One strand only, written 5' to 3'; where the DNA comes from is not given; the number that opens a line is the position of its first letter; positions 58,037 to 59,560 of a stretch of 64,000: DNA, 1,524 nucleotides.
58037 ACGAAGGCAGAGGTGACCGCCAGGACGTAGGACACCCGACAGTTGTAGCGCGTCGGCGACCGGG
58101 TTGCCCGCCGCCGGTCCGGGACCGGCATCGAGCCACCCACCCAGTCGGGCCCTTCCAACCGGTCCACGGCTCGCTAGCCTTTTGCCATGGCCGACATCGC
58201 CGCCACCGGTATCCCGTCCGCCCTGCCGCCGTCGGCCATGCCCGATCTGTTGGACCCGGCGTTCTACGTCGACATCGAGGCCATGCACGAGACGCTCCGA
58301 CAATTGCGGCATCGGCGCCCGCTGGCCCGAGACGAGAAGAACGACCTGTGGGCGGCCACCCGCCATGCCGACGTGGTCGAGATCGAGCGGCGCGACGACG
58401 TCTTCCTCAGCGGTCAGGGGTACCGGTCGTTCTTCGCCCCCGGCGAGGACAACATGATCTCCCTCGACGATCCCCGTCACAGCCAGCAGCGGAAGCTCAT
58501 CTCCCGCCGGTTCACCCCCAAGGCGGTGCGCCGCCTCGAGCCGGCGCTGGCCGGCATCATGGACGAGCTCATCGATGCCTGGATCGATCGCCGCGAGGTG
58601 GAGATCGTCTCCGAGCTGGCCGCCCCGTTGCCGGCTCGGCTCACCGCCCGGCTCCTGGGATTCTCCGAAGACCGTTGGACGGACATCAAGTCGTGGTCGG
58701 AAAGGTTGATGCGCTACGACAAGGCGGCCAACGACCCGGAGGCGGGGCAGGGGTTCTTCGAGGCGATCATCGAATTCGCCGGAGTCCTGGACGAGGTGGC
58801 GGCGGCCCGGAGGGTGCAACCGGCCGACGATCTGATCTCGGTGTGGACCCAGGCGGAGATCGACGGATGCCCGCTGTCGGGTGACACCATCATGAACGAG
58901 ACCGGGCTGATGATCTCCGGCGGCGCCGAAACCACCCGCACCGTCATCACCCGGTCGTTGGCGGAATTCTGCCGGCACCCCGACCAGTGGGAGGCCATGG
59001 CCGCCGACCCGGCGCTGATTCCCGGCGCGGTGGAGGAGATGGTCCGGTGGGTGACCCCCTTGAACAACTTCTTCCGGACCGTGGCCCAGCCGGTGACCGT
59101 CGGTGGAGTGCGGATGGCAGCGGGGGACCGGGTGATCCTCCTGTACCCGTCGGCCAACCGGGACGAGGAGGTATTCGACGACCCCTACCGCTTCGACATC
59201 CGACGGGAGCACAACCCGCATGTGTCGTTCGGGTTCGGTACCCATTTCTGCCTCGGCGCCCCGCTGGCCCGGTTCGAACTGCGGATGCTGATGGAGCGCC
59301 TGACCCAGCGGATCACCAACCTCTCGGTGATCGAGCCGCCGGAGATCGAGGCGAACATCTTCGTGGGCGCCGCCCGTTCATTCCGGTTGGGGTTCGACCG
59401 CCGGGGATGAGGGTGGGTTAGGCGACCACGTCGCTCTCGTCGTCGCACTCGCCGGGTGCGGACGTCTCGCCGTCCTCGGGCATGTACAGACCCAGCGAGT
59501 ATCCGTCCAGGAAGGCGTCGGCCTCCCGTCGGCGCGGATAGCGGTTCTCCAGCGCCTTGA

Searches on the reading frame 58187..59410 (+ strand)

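Call 75: search_protein_families(library=pfam, proteins=[window:58187-59410:+], max_evalue=0.00001)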
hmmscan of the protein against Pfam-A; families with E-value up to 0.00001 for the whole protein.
window:58187-59410:+ (407 aa): 1 family
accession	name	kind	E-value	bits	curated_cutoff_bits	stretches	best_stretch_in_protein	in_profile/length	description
PF00067.27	p450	-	3.6e-23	82.5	22.8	1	281-375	327-431/462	Cytochrome P450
